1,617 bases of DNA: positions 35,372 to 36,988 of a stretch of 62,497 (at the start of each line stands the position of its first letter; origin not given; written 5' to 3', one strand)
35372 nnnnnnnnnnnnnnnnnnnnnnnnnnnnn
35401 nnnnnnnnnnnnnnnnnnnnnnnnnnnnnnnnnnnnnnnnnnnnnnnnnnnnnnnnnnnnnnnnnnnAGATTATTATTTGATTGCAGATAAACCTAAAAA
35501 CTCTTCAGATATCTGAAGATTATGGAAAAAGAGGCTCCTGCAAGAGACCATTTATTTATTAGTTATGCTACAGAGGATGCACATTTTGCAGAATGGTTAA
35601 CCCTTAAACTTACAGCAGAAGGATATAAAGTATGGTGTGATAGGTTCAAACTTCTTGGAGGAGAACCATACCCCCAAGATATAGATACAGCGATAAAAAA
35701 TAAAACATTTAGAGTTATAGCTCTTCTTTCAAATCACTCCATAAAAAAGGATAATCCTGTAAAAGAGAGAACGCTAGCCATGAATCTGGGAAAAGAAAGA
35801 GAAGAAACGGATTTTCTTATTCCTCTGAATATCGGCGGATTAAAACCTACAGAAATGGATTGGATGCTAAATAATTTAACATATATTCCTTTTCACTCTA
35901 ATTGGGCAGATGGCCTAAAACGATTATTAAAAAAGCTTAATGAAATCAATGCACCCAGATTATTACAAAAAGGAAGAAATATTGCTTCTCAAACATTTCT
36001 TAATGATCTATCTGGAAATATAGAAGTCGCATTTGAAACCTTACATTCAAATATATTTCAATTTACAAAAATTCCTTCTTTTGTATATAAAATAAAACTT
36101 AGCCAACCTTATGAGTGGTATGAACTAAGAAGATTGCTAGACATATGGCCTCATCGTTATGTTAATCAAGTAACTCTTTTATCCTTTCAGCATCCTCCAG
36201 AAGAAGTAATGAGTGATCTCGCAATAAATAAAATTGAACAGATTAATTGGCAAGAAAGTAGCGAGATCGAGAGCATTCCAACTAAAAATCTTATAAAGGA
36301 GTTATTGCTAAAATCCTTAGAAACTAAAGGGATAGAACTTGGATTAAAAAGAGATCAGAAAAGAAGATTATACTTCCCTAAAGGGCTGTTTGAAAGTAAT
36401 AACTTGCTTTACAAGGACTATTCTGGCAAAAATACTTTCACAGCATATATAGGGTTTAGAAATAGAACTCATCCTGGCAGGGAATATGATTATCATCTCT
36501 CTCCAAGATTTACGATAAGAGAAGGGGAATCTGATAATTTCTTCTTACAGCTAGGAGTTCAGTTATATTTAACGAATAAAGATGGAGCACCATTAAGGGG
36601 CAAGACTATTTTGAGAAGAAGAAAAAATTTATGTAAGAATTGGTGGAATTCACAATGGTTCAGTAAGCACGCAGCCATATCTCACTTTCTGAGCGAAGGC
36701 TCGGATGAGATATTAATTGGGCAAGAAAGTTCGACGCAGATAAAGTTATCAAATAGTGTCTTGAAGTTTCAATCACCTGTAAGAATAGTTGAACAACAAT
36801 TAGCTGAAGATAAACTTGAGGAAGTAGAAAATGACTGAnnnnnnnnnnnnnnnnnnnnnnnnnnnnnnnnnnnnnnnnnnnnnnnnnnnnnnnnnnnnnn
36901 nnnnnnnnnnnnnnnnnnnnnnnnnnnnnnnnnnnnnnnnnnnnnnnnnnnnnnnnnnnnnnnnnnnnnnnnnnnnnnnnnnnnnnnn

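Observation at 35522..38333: SPARTA-type TIR-APAZ + short pAgo pair in a DPANN-like archaeal island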

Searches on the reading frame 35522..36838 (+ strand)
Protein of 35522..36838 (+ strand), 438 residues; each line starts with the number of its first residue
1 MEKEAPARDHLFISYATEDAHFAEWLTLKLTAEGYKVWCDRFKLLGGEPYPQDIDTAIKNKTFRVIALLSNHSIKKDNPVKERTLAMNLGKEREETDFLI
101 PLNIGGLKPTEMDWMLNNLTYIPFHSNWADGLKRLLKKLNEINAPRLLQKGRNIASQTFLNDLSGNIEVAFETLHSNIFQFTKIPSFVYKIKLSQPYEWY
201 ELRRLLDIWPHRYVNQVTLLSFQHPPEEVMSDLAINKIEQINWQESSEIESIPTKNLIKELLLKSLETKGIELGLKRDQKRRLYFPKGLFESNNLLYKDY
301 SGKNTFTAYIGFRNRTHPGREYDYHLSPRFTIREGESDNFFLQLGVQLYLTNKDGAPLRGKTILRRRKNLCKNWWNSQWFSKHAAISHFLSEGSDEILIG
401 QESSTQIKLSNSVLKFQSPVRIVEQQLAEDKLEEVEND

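Call 3: search_protein_families(library=pfam, proteins=[window:35522-36838:+], max_evalue=0.01)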
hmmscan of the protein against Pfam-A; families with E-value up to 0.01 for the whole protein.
window:35522-36838:+ (438 aa): 2 families
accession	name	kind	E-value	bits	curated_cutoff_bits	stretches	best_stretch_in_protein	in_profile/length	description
PF13676.11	TIR_2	-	1.1e-21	78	28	1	12-136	2-122/122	TIR domain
PF01582.25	TIR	-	0.0018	18.5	21.3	1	17-94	12-88/179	TIR domain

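Call 4: search_protein_families(library=padloc, proteins=[window:35522-36838:+], max_evalue=0.01)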
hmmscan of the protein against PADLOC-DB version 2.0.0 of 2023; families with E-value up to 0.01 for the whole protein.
window:35522-36838:+ (438 aa): 8 families
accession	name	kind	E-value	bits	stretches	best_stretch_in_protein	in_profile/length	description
PDLC02421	Aga_TIR-PNTD1-PNTD2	-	1.5e-70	236.5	1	7-429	2-425/430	Class I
PDLC02403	Aga_TIR-PNTD1-PNTD2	-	5.8e-65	218.1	1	8-433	2-430/443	Class I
PDLC02416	Aga_REase-TIR-PNTD1-PNTD2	-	5.4e-46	155.4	1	3-434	150-555/572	Class I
PDLC02400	Aga_TIR-PNTD1-PNTD2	-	4.7e-30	102.5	2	3-229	181-406/639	Class I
PDLC05062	PDC-S66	-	9e-12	43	1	9-82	149-222/282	-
PDLC02012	SAVED5--SAVED_TIR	-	4.5e-08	30.6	1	8-99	13-101/404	-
PDLC02419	Aga_SIR2-PNTD1-PNTD2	-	0.00075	16.3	1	168-270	309-413/558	Class I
PDLC03957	bSEFIR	-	0.0013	16.6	0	9-69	39-101/412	-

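Call 5: search_protein_families(library=ncbifam, proteins=[window:35522-36838:+], max_evalue=0.01)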
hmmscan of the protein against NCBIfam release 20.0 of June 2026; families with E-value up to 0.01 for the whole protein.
window:35522-36838:+ (438 aa): 1 family
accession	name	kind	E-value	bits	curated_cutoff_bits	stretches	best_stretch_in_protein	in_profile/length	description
NF042941.1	Retron_TIR_antiphage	equivalog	5e-06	25.6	600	1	10-102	341-431/464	TIR domain-containing anti-phage reverse transcriptase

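Call 7: search_solved_structures(query=window:35522-36838:+, max_evalue=0.001, show_alignments=2)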
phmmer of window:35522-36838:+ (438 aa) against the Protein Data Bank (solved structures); distinct sequences matched with E-value up to 0.001: 13.
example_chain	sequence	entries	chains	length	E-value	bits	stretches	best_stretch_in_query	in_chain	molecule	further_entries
8j8h_B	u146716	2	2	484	1.2e-25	93.2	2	7-192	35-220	TIR domain-containing protein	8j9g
8ifk_A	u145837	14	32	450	2.6e-25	92.1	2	8-192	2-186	TIR domain-containing protein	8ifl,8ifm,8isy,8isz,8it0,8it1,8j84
8z92_E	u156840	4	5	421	5.9e-25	91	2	8-192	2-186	TIR domain-containing protein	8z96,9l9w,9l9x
8u7b_B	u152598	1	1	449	3.9e-24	88.3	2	8-192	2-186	TIR domain-containing protein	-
8qlo_A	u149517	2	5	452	4e-24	88.2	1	7-420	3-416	Toll/interleukin-1 receptor domain-containing protein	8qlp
8fex_A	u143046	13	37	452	4.4e-23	84.8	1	8-428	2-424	TIR-APAZ | TIR domain-containing protein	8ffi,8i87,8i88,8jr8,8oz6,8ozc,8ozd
8sp0_A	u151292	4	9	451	8.3e-23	83.9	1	8-428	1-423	TIR-APAZ | TIR domain-containing protein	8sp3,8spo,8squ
8j7s_B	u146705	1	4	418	2.3e-22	82.5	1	8-420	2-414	TIR domain-containing protein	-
3h16_A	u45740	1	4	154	1.6e-07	33.6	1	5-84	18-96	TIR protein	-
7uwg_A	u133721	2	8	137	2e-05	26.6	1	9-78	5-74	Molecular chaperone Tir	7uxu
8g83_A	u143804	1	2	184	4.7e-05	25.4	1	10-77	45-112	NAD(+) hydrolase AbTIR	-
4lzp_B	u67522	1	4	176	0.00042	22.2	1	5-90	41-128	Putative uncharacterized protein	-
4c7m_A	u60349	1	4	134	0.00053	21.9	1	11-90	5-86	Toll/interleukin-1 receptor domain-containing protein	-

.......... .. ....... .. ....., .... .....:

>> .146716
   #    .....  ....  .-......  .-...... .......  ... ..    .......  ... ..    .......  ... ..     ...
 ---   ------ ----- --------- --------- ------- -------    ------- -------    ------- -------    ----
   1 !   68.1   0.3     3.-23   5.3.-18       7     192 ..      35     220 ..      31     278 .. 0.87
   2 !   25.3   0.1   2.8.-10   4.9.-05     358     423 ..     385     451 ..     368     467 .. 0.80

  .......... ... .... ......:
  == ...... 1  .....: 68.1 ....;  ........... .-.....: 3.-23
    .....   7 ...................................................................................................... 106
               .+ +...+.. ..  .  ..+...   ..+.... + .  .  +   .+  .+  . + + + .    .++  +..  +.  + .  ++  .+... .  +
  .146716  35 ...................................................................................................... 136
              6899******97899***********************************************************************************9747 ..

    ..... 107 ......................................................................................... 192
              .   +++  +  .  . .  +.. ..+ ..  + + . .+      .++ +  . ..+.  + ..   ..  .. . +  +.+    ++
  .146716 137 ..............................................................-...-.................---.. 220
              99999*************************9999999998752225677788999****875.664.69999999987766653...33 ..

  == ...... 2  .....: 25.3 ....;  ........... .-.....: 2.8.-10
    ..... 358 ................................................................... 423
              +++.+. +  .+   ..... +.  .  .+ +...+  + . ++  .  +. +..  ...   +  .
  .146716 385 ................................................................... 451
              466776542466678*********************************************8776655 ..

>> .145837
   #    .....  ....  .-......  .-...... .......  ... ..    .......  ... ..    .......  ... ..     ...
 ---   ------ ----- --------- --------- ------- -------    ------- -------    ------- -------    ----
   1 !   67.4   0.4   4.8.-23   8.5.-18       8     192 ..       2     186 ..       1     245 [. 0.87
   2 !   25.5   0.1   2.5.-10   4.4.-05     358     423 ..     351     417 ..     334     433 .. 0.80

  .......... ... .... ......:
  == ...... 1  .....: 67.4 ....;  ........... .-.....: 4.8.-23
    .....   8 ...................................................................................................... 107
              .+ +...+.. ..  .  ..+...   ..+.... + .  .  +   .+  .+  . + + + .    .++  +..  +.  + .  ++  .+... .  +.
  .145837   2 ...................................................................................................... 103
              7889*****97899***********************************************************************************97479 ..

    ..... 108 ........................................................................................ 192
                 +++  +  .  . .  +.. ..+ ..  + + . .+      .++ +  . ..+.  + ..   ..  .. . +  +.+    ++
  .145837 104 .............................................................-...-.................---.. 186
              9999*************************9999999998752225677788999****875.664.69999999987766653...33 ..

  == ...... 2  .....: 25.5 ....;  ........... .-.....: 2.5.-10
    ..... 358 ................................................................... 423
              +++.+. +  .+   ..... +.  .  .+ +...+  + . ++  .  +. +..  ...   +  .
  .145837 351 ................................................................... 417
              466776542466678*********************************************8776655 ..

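Call 43: find_homologous_proteins(query=window:35522-36838:+, max_evalue=0.00001)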
Query window:35522-36838:+ (438 aa): 600 proteins with E <= 0.00001 among 5660 candidates; the best 120 are listed.
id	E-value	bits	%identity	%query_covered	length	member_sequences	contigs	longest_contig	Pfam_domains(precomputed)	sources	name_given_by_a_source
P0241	1.1e-296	1001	100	100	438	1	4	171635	PF13676.12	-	-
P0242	2.1e-244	829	81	98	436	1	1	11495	PF13676.12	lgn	-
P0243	1.8e-243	826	84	95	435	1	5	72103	PF13676.12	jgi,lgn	jgi:hypothetical protein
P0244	1.2e-134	467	49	98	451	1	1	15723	PF13676.12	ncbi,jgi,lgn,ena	-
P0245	1.5e-129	451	48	98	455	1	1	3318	PF13676.12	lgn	-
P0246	5.7e-123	429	47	98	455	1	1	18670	PF13676.12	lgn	-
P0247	4.1e-120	419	47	97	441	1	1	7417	PF13676.12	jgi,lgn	jgi:hypothetical protein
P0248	7.3e-120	419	46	97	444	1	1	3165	PF13676.12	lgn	-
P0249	4.2e-115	403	46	96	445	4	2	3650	PF13676.12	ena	-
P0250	2.5e-114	400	43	99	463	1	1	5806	PF13676.12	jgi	jgi:hypothetical protein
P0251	2.6e-114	400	45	100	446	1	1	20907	PF13676.12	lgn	-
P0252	6.0e-114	399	47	97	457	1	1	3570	PF13676.12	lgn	-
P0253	4.3e-113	396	44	97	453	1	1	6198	PF13676.12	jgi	jgi:hypothetical protein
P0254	6.3e-113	396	44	99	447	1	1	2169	PF01582.26,PF13676.12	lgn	-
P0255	3.8e-112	393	43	95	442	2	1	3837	PF01582.26,PF13676.12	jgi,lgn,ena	-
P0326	3.6e-102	360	41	97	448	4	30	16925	PF13676.12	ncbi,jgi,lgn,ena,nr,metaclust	ncbi:MAG TPA: toll/interleukin-1 receptor domain-containing protein [Candidatus Nanoarchaeia archaeo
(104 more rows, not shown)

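Call 45: find_encoding_contigs(protein=P0243, flank=10000, max_places=4)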
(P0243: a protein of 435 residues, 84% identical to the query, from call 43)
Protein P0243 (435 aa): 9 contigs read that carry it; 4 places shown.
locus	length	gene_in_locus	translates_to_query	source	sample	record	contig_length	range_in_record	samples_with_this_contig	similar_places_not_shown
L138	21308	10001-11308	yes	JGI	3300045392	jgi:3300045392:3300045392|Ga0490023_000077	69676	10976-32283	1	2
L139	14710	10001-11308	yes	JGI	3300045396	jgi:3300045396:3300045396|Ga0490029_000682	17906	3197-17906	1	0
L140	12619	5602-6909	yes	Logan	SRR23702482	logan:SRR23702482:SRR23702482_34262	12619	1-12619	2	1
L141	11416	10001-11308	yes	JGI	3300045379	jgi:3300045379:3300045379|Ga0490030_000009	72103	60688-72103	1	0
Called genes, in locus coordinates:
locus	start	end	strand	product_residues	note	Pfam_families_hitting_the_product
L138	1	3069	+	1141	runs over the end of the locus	PF04997:RNA_pol_Rpb1_1, PF00623:RNA_pol_Rpb1_2, PF04983:RNA_pol_Rpb1_3, PF05000:RNA_pol_Rpb1_4, PF04998:RNA_pol_Rpb1_5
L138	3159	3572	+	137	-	-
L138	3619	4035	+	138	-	PF00164:Ribosom_S12_S23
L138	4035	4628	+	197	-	PF00177:Ribosomal_S7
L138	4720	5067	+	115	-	PF14325:DUF4383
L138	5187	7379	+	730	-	PF00009:GTP_EFTU, PF22042:EF-G_D2, PF03144:GTP_EFTU_D2, PF14492:EFG_III, PF03764:EFG_IV, PF00679:EFG_C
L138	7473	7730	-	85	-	PF01022:HTH_5 (faint), PF13412:HTH_24 (faint), PF14947:HTH_45 (weak)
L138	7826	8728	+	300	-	PF01555:N6_N4_Mtase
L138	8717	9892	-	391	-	-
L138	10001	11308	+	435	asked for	PF13676:TIR_2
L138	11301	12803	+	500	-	-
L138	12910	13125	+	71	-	PF07237:DUF1428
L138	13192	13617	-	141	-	PF08818:DUF1801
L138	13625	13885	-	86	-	-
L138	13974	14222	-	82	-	PF05016:ParE_toxin (weak), PF15781:ParE-like_toxin (weak)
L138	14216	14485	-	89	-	PF04014:MazE_antitoxin (weak)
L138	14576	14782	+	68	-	-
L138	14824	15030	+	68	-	-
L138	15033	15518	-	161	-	-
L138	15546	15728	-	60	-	-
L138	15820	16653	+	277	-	-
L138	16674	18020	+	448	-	PF00009:GTP_EFTU, PF01926:MMR_HSR1 (faint), PF03144:GTP_EFTU_D2, PF03143:GTP_EFTU_D3, PF22594:GTP-eEF1A_C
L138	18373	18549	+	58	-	-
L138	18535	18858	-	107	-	-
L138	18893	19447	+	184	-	-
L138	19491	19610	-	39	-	-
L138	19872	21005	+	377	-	PF13662:Toprim_4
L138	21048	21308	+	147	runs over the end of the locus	-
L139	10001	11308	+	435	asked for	PF13676:TIR_2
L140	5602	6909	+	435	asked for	PF13676:TIR_2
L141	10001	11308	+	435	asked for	PF13676:TIR_2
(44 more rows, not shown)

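Call 46: find_encoding_contigs(protein=P0242, flank=10000, max_places=3)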
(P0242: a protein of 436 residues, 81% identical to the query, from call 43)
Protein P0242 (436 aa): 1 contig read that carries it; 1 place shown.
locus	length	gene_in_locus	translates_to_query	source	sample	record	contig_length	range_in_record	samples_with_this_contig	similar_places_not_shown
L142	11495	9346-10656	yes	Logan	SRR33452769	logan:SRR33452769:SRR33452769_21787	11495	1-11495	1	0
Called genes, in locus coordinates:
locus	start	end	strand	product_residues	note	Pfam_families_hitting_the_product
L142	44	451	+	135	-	PF05014:Nuc_deoxyrib_tr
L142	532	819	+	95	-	-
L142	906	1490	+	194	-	PF01844:HNH (weak)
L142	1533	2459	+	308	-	-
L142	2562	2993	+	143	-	PF13020:NOV_C (weak)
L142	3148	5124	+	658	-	PF12564:TypeIII_RM_meth, PF01555:N6_N4_Mtase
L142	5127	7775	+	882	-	PF00270:DEAD, PF04851:ResIII, PF18766:SWI2_SNF2, PF27159:HI_1054_N, PF27365:HI_1054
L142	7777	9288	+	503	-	PF11074:DUF2779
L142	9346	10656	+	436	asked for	PF13676:TIR_2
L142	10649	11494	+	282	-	?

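Call 48: list_cluster_members(proteins=[L138:5187-7379:+, L138:16674-18020:+, L138:11301-12803:+, L142:5127-7775:+, P0002, P0326])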
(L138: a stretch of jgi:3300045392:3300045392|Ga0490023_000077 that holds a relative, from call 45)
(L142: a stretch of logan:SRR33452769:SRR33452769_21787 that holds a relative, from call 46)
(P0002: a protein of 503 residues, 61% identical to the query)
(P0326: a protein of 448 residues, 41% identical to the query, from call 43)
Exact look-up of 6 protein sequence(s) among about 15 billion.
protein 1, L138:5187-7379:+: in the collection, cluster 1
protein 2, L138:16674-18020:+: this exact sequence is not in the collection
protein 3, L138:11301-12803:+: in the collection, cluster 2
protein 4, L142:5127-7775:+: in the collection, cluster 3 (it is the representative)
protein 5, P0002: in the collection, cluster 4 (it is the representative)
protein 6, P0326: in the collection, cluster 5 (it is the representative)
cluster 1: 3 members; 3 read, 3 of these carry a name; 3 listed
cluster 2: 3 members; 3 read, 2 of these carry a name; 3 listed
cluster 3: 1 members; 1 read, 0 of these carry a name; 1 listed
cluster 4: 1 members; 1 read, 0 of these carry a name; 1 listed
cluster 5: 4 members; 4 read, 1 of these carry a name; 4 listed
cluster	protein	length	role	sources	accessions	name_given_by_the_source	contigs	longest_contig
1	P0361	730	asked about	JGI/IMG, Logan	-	elongation factor 2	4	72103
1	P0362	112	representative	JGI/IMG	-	elongation factor 2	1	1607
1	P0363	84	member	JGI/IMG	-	elongation factor 2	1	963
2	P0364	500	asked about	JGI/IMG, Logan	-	hypothetical protein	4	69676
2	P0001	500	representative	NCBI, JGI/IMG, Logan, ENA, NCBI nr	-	-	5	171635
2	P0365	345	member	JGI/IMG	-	hypothetical protein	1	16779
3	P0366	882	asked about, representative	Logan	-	-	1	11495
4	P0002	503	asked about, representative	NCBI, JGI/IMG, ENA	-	-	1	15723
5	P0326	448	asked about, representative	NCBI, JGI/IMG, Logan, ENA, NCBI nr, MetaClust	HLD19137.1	MAG TPA: toll/interleukin-1 receptor domain-containing protein [Candidatus Nanoarchaeia ... | toll/interleukin-1 receptor domain-containing protein [Candidatus Nanoarchaeia archaeon] | \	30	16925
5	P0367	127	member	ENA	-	-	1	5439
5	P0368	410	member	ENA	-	-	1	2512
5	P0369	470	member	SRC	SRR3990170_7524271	-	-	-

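Call 70: predict_structure(alignment_id=A2)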
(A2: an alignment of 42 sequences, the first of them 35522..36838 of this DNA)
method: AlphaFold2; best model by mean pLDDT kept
length: 438 residues; sequences in the alignment: 42
mean_pLDDT: 87.3   pTM: 0.68
mean pLDDT of the five models: 87.3, 86.8, 86.3, 86.2, 85.2
residues with pLDDT >= 90: 236; 70-90: 166; 50-70: 21; < 50: 15
segments of 3 or more residues with pLDDT < 50: 1-3, 427-438
pLDDT, mean of each block of 10 residues (from residue 1): 66 90 91 90 69 85 91 81 87 89 87 69 89 94 90 82 77 93 97 94 89 96 93 92 96 97 97 94 95 92 93 76 95 91 96 89 86 87 96 95 94 91 60 30
secondary structure, 60 per line:
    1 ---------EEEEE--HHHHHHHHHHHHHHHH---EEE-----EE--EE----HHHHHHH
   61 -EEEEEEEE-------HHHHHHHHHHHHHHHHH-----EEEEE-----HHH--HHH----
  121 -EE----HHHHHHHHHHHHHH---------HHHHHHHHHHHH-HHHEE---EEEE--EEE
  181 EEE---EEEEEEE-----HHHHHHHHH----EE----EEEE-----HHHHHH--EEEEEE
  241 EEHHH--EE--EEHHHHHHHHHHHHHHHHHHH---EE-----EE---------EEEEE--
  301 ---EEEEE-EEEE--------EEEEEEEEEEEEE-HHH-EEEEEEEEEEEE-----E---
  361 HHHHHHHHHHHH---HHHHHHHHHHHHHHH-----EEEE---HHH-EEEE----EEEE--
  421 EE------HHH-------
elements in order: E10-14 H17-32 E36-38 H54-60 E62-69 H77-93 E99-103 H128-141 H151-162 E172-175 E178-183 E187-193 H199-207 E218-221 H227-232 E235-242 H254-272 E294-298 E304-308 E310-313 E322-334 E340-351 H361-372 H376-390 E396-399 E407-410 E415-418

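Call 73: fold_search(model_id=the predicted structure, library=pdb)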
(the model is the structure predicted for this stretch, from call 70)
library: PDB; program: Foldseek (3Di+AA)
matches with E <= 10: 1220; with E <= 0.001: 115
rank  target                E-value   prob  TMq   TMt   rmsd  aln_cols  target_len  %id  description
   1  8qlo_A                3.1e-28  1.00  0.46  0.46  14.0       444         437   24  CryoEM structure of the apo SPARTA (BabAgo/TIR-APAZ) complex (released 2024-01-31)
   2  8ifk_A                1.6e-26  1.00  0.46  0.49  13.5       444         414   23  Cryo-EM structure of monomeric SPARTA gRNA-ssDNA target complex (released 2024-01-17)
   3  8i88_C                2.1e-26  1.00  0.46  0.47  14.5       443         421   22  Cryo-EM structure of TIR-APAZ/Ago-gRNA complex (released 2023-07-05)
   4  8isy_B                2.2e-26  1.00  0.46  0.45  14.1       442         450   24  Cryo-EM structure of free-state Crt-SPARTA (released 2023-10-18)
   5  8qlp_E                2.2e-26  1.00  0.45  0.46  18.4       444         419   24  CryoEM structure of the RNA/DNA bound SPARTA (BabAgo/TIR-APAZ) tetrameric complex (released 2024-01-31)
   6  8ffi_A                9.7e-26  1.00  0.45  0.47  14.6       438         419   22  Structure of tetramerized MapSPARTA upon guide RNA-mediated target DNA binding (released 2023-08-23)
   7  8i87_C                1.2e-25  1.00  0.42  0.44  14.3       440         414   22  Cryo-EM structure of TIR-APAZ/Ago-gRNA-DNA complex (released 2023-07-19)
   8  8qlp_A                1.5e-25  1.00  0.44  0.46  14.3       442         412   23  CryoEM structure of the RNA/DNA bound SPARTA (BabAgo/TIR-APAZ) tetrameric complex (released 2024-01-31)
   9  8i87_G                1.9e-25  1.00  0.42  0.45  18.9       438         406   23  Cryo-EM structure of TIR-APAZ/Ago-gRNA-DNA complex (released 2023-07-19)
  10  8k34_A                3.2e-25  1.00  0.46  0.47  13.5       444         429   22  Cryo-EM structure of SPARTA gRNA binary complex (released 2024-01-17)
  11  8qlp_M                3.8e-25  1.00  0.44  0.46  18.5       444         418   24  CryoEM structure of the RNA/DNA bound SPARTA (BabAgo/TIR-APAZ) tetrameric complex (released 2024-01-31)
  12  8qlp_I                5.4e-25  1.00  0.46  0.48  14.3       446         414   24  CryoEM structure of the RNA/DNA bound SPARTA (BabAgo/TIR-APAZ) tetrameric complex (released 2024-01-31)
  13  8ifl_A                7.1e-25  1.00  0.47  0.49  18.1       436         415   24  Cryo-EM structure of tetrameric SPARTA gRNA-ssDNA target complex in state 1 (released 2024-01-17)
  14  8oz6_A                7.1e-25  1.00  0.45  0.47  14.0       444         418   22  cryoEM structure of SPARTA complex ligand-free (released 2023-08-16)
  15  8u7b_B                7.5e-25  1.00  0.45  0.46  13.8       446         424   23  Crystal structure of Apo form of Short Prokaryotic Argonaute TIR-APAZ (SPARTA) heterodimer (released 2024-06-12)
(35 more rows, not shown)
